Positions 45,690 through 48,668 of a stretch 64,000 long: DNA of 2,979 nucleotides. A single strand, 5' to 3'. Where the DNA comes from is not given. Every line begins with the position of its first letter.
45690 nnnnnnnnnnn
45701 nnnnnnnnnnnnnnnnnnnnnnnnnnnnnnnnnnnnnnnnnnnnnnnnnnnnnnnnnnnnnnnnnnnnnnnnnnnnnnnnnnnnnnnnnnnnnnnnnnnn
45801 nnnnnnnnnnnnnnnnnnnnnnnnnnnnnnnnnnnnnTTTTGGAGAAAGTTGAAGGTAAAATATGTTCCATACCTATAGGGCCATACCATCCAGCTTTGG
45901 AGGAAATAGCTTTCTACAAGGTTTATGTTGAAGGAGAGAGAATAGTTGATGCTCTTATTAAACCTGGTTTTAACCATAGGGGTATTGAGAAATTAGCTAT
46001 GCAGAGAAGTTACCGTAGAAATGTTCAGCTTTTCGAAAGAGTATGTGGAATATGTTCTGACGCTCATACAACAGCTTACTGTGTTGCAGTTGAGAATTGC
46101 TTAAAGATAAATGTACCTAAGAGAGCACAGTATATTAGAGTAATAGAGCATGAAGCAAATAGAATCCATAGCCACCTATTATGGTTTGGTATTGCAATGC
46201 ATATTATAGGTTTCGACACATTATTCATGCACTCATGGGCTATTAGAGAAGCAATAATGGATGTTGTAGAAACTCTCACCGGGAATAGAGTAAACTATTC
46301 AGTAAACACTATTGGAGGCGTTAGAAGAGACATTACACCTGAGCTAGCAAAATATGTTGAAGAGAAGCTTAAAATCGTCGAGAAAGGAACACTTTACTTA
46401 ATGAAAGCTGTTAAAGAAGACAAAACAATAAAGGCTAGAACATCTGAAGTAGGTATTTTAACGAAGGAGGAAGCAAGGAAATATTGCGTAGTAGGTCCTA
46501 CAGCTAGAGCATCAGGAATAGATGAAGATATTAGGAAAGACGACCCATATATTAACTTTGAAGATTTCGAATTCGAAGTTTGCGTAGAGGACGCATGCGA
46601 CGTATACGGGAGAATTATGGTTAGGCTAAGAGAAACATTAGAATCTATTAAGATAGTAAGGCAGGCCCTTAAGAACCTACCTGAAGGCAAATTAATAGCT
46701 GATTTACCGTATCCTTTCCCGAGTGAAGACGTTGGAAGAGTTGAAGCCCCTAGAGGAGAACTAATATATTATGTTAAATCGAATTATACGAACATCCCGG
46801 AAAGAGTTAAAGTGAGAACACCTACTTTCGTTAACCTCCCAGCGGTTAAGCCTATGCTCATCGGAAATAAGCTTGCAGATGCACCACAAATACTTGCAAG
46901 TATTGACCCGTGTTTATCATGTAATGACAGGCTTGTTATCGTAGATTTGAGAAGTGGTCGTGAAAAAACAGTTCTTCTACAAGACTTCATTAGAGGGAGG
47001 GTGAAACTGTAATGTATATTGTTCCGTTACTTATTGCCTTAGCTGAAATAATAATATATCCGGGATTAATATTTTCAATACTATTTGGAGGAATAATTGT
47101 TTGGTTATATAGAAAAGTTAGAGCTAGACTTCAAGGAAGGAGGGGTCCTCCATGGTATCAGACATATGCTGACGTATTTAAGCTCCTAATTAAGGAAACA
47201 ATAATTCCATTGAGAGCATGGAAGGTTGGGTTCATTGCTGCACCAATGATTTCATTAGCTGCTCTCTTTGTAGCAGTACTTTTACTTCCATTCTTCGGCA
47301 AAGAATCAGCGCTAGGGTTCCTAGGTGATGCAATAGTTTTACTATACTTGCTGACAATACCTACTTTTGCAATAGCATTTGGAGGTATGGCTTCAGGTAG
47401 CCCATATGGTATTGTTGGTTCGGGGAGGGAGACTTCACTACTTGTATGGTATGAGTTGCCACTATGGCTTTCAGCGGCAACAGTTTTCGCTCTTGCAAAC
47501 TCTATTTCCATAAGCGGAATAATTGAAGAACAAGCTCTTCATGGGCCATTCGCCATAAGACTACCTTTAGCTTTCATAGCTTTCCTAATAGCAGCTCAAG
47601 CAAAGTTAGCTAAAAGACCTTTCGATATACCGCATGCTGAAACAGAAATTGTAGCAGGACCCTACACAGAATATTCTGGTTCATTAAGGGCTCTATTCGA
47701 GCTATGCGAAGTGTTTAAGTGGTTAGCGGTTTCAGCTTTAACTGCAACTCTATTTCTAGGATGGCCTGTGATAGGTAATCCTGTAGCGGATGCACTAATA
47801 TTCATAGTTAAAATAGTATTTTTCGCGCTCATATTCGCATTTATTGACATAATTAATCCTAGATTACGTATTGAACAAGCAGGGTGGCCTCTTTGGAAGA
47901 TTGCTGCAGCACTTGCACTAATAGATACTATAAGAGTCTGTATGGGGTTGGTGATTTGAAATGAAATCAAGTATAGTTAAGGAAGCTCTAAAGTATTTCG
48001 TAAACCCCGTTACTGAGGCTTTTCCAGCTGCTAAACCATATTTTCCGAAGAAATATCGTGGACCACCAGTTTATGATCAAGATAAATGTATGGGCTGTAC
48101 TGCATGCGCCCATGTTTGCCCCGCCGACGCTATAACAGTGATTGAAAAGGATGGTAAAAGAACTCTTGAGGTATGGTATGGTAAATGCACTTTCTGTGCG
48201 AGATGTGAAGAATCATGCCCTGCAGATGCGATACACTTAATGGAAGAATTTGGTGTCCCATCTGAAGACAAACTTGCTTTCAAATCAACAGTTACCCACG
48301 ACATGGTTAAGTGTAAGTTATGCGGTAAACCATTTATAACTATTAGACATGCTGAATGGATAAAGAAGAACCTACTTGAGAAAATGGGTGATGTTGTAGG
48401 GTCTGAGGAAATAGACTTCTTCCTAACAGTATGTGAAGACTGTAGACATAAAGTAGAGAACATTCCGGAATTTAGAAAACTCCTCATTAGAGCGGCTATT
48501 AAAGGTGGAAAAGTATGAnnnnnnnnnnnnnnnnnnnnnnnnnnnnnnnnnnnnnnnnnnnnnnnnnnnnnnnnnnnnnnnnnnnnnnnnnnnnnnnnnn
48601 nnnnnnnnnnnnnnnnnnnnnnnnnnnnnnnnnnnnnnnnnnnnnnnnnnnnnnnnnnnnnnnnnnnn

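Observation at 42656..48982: Minimal Ech/Coo-type group-4 [NiFe]-hydrogenase locus with unusual composition and gene order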

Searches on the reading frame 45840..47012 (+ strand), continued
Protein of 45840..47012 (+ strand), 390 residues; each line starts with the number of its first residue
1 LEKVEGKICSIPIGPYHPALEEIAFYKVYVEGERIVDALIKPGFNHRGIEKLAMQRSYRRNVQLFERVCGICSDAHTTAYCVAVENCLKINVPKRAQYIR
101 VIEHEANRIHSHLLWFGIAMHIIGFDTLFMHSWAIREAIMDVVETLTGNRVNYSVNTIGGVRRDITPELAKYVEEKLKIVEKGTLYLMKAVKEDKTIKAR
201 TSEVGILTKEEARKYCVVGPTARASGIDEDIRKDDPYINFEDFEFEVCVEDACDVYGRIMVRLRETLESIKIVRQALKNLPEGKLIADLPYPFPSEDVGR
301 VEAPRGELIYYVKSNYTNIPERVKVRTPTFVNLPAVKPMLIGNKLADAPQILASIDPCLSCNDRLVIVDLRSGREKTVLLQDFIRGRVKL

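Call 34: find_encoding_contigs(protein=P0051, flank=10000, max_places=1)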
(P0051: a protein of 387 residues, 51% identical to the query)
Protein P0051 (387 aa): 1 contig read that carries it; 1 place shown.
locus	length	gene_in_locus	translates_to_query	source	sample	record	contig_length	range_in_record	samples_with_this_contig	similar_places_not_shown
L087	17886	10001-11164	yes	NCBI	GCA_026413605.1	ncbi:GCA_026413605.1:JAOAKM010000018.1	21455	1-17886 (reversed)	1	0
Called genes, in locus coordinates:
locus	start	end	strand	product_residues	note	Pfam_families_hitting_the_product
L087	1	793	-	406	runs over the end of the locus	PF07690:MFS_1, PF12832:MFS_1_like, PF07690:MFS_1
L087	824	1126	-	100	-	-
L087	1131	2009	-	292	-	PF21948:LplA-B_cat, PF03099:BPL_LplA_LipB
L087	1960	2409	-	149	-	PF02566:OsmC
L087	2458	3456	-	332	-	PF04055:Radical_SAM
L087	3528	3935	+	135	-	PF01597:GCV_H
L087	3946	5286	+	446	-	PF00890:FAD_binding_2 (faint), PF01266:DAO (faint), PF03486:HI0933_like (faint), PF05834:Lycopene_cycl (faint), PF07992:Pyr_redox_2, PF13738:Pyr_redox_3, PF00070:Pyr_redox, PF02852:Pyr_redox_dim, +3 more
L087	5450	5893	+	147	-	PF00037:Fer4 (faint), PF12797:Fer4_2 (weak), PF12837:Fer4_6 (weak), PF13237:Fer4_10 (faint), PF14697:Fer4_21 (faint), PF13187:Fer4_9 (faint), PF13247:Fer4_11, PF12838:Fer4_7 (weak)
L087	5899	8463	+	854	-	PF00361:Proton_antipo_M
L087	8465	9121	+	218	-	PF00329:Complex1_30kDa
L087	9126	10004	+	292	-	PF02754:CCG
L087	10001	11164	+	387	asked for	PF00374:NiFeSe_Hases, PF00346:Complex1_49kDa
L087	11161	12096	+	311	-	PF00146:NADHdh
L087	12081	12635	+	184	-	PF00037:Fer4, PF12797:Fer4_2, PF12837:Fer4_6 (weak), PF13237:Fer4_10, PF14697:Fer4_21, PF12838:Fer4_7, PF13187:Fer4_9, PF25160:LdpA_Fe-S-bd (weak), +2 more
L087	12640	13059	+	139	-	PF01058:Oxidored_q6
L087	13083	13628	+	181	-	PF01750:HycI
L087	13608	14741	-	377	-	PF00091:Tubulin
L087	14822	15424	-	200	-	-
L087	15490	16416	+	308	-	PF00753:Lactamase_B, PF23023:Anti-Pycsar_Apyc1 (weak), PF12706:Lactamase_B_2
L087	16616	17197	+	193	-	-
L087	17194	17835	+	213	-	-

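Call 63: list_cluster_members(proteins=[window:45840-47009:+, window:44938-45834:+, window:43154-44296:+, window:41355-42539:+, P0003])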
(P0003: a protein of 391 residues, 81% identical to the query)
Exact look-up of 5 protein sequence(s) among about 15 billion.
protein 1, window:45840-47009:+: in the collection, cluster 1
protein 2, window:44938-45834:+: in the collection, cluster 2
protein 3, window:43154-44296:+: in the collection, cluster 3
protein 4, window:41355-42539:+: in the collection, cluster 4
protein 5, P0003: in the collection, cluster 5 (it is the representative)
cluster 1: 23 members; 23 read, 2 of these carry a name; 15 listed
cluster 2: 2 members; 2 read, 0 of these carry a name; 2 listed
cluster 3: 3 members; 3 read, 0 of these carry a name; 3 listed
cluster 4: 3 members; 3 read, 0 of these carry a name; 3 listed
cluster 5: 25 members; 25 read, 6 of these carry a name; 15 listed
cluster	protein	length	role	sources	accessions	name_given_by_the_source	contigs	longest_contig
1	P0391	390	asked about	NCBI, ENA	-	-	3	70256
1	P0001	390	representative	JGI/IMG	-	-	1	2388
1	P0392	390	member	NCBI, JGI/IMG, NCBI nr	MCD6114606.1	MAG: nickel-dependent hydrogenase large subunit [Thermoprotei archaeon] | nickel-dependent hydrogenase large subunit [Thermoprotei archaeon]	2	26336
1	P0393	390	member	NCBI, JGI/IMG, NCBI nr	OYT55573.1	MAG: NADH dehydrogenase subunit [Desulfurococcales archaeon ex4484_217_2]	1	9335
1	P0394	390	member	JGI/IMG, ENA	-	-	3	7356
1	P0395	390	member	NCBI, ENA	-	-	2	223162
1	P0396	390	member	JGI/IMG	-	-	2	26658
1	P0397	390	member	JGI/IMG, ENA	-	-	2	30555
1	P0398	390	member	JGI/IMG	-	-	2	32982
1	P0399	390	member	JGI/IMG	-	-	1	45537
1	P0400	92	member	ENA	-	-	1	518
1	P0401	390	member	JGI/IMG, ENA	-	-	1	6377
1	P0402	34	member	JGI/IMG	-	-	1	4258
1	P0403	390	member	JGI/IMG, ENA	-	-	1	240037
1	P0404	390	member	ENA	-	-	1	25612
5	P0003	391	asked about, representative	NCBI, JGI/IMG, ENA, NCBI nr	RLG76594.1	MAG: NADH dehydrogenase subunit [Thermoprotei archaeon]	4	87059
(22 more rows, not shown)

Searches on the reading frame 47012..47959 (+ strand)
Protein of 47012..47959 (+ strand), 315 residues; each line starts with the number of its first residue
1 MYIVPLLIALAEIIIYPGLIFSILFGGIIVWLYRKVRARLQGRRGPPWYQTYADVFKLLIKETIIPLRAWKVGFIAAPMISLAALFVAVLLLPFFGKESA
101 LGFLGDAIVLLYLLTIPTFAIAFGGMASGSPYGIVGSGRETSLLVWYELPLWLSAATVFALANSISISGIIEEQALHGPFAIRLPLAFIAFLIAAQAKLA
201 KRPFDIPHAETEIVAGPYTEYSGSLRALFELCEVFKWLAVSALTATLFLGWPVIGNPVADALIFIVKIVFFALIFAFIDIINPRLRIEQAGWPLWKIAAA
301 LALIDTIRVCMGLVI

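Call 3: search_protein_families(library=pfam, proteins=[window:47012-47959:+], max_evalue=0.01)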
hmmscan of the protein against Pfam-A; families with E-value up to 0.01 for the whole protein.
window:47012-47959:+ (315 aa): 1 family
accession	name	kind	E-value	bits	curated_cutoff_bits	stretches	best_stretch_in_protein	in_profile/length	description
PF00146.26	NADHdh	-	8.8e-73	245.7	27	1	21-307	10-295/298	NADH dehydrogenase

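Call 4: search_protein_families(library=ncbifam, proteins=[window:47012-47959:+], max_evalue=0.01)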
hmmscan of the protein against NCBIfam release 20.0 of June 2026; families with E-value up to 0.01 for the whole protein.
window:47012-47959:+ (315 aa): 7 families
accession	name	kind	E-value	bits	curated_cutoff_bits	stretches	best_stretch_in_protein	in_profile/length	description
NF004741.0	PRK06076.1-2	equivalog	1.2e-60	205.6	305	1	11-306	22-326/337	NADH-quinone oxidoreductase subunit NuoH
NF004743.0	PRK06076.1-4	equivalog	1.4e-42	146.1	494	1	19-304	24-333/433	NADH-quinone oxidoreductase subunit NuoH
NF004745.0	PRK06076.1-6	equivalog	4.3e-37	128.1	450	1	7-310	14-330/341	NADH-quinone oxidoreductase subunit NuoH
NF004740.0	PRK06076.1-1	equivalog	5.4e-37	128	399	1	19-307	22-314/325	NADH-quinone oxidoreductase subunit NuoH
NF004744.0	PRK06076.1-5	equivalog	2.2e-33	115.9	542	1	24-279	42-310/372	NADH-quinone oxidoreductase subunit NuoH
NF040610.1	F420_dehyd_FpoH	exception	2e-31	109.6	475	1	6-307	10-330/339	F420H2 dehydrogenase subunit FpoH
NF004742.0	PRK06076.1-3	equivalog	6.5e-30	104.5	531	1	20-309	40-344/356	NADH-quinone oxidoreductase subunit NuoH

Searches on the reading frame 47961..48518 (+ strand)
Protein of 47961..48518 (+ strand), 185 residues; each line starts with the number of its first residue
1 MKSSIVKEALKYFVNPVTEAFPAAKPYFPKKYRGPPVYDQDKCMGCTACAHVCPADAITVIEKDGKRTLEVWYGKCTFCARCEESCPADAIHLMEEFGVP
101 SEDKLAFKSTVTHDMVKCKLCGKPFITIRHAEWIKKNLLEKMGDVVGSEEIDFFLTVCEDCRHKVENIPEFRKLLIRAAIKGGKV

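Call 3: search_protein_families(library=pfam, proteins=[window:47961-48518:+], max_evalue=0.01)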
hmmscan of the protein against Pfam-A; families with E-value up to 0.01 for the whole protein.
window:47961-48518:+ (185 aa): 9 families
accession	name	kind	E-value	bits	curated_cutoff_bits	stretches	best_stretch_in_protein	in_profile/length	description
PF12838.12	Fer4_7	-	7.8e-16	58.7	27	3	42-90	1-52/52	4Fe-4S dicluster domain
PF00037.32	Fer4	-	1.4e-14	53.7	21.1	2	36-59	1-24/24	4Fe-4S binding domain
PF14697.11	Fer4_21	-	1.4e-11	44.8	35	1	39-93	4-59/59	4Fe-4S dicluster domain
PF13187.11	Fer4_9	-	1.7e-08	34.8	27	1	42-91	1-52/52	4Fe-4S dicluster domain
PF13237.11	Fer4_10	-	2.7e-07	30.8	25.5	1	36-87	2-53/53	4Fe-4S dicluster domain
PF12837.12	Fer4_6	-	3.4e-07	30.3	25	1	36-58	2-24/24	4Fe-4S binding domain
PF25160.1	LdpA_Fe-S-bd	-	6.4e-07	29.5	27.6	2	48-93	8-45/49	LdpA Fe-S cluster-binding domain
PF12797.12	Fer4_2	-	3.4e-06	27.1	24.5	1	35-55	2-22/22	4Fe-4S binding domain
PF13484.11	Fer4_16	-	4.9e-06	27.7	30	1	42-61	1-20/66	4Fe-4S double cluster binding domain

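Call 4: search_protein_families(library=ncbifam, proteins=[window:47961-48518:+], max_evalue=0.01)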
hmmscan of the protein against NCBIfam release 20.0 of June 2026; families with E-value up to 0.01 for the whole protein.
window:47961-48518:+ (185 aa): 91 families (the best 25 are shown)
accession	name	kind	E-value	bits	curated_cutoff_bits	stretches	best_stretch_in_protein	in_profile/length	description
NF009053.0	PRK12387.1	subfamily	3.6e-34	118.1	204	1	7-171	6-168/180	formate hydrogenlyase complex iron-sulfur subunit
NF006076.0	PRK08222.1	equivalog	1.4e-28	99.9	270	1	19-166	16-165/181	hydrogenase 4 subunit H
NF006221.0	PRK08348.1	subfamily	8.3e-26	90.3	124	1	5-109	6-110/136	NADH-plastoquinone oxidoreductase subunit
TIGR01971.1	NuoI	subfamily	4.7e-21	74.6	113.05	1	11-104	8-111/121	NADH-quinone oxidoreductase, chain I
NF004541.0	PRK05888.2-2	equivalog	1.7e-19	70.3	217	1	6-92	24-112/168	NADH-quinone oxidoreductase subunit NuoI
NF004545.0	PRK05888.3-1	equivalog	1.9e-16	60.1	229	1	12-98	37-130/154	NADH-quinone oxidoreductase subunit NuoI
NF004543.0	PRK05888.2-5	equivalog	1.2e-15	57.5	243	1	6-98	21-122/217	NADH-quinone oxidoreductase subunit NuoI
NF010590.0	PRK13984.1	equivalog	1.4e-15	56.4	946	1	9-122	17-139/611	putative oxidoreductase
NF004537.0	PRK05888.1-3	equivalog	3.3e-15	56.2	163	1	14-104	36-143/204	NADH-quinone oxidoreductase subunit NuoI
NF040612.1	F420_dehyd_FpoI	exception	1.5e-14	54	180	1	6-92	6-100/135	F420H2 dehydrogenase subunit FpoI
NF004536.0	PRK05888.1-1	equivalog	1.7e-14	53.5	212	1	4-101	16-124/180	NADH-quinone oxidoreductase subunit NuoI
NF004546.0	PRK05888.3-3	equivalog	1.1e-11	44.5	260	1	9-92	30-125/196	NADH-quinone oxidoreductase subunit NuoI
NF004540.0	PRK05888.2-1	equivalog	4.2e-11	42.6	215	1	15-99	18-111/139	NADH-quinone oxidoreductase subunit NuoI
NF042909.1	FMH_DH_FwdF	exception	4.2e-11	42.5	375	1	39-121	97-186/336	tungsten-dependent formylmethanofuran dehydrogenase subunit FwdF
NF004538.0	PRK05888.1-4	equivalog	6.3e-11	42.1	135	1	14-102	29-128/162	NADH-quinone oxidoreductase subunit NuoI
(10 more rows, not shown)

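Call 74: search_solved_structures(query=window:47961-48515:+, max_evalue=0.000001, show_alignments=1)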
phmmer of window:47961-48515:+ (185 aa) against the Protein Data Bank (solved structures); distinct sequences matched with E-value up to 0.000001: 97 (the best 60 are shown).
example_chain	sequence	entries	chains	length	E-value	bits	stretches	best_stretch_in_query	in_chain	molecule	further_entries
9sw6_G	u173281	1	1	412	4.6e-24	88.8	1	38-99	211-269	Polyferredoxin protein MvhB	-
9sw6_H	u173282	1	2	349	3.3e-21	79.5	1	28-102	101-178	Tungsten formylmethanofuran dehydrogenase, subunit F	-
5t5i_F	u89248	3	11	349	7.5e-21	78.3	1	28-95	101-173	Tungsten formylmethanofuran dehydrogenase subunit fwdF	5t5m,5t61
7z0s_F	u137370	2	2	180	7.8e-21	78.2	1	15-173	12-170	Formate hydrogenlyase subunit 6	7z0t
9sfi_T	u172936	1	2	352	1.5e-19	74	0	25-94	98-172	4Fe-4S ferredoxin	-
6cfw_N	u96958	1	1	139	1.7e-18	70.6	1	12-108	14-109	NADH-plastoquinone oxidoreductase subunit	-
7bkb_K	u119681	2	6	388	2.2e-16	63.7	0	25-92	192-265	Formylmethanofuran dehydrogenase, subunit F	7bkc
9sfi_O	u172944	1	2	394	1.2e-15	61.3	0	39-98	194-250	Ferredoxin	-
7eu3_I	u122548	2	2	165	7.1e-14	55.5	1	16-105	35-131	NAD(P)H-quinone oxidoreductase subunit I, chloroplastic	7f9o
6u8y_N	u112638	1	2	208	1.9e-13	54.1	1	10-99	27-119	NADH dehydrogenase subunit I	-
6hum_I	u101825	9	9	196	5.5e-12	49.4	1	15-129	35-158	NAD(P)H-quinone oxidoreductase subunit I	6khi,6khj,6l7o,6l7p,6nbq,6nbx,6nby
7awt_I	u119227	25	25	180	1.6e-11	47.9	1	9-99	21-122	NADH-quinone oxidoreductase subunit I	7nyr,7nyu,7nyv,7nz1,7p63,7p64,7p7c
7ar7_I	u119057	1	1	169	2.3e-11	47.3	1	9-97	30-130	NADH dehydrogenase [ubiquinone] iron-sulfur protein 8-A, mitochondrial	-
9grx_I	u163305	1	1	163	2.8e-11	47.1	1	16-104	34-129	NAD(P)H-quinone oxidoreductase subunit I, chloroplastic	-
7wfg_I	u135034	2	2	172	3e-11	47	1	16-104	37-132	NAD(P)H-quinone oxidoreductase subunit I, chloroplastic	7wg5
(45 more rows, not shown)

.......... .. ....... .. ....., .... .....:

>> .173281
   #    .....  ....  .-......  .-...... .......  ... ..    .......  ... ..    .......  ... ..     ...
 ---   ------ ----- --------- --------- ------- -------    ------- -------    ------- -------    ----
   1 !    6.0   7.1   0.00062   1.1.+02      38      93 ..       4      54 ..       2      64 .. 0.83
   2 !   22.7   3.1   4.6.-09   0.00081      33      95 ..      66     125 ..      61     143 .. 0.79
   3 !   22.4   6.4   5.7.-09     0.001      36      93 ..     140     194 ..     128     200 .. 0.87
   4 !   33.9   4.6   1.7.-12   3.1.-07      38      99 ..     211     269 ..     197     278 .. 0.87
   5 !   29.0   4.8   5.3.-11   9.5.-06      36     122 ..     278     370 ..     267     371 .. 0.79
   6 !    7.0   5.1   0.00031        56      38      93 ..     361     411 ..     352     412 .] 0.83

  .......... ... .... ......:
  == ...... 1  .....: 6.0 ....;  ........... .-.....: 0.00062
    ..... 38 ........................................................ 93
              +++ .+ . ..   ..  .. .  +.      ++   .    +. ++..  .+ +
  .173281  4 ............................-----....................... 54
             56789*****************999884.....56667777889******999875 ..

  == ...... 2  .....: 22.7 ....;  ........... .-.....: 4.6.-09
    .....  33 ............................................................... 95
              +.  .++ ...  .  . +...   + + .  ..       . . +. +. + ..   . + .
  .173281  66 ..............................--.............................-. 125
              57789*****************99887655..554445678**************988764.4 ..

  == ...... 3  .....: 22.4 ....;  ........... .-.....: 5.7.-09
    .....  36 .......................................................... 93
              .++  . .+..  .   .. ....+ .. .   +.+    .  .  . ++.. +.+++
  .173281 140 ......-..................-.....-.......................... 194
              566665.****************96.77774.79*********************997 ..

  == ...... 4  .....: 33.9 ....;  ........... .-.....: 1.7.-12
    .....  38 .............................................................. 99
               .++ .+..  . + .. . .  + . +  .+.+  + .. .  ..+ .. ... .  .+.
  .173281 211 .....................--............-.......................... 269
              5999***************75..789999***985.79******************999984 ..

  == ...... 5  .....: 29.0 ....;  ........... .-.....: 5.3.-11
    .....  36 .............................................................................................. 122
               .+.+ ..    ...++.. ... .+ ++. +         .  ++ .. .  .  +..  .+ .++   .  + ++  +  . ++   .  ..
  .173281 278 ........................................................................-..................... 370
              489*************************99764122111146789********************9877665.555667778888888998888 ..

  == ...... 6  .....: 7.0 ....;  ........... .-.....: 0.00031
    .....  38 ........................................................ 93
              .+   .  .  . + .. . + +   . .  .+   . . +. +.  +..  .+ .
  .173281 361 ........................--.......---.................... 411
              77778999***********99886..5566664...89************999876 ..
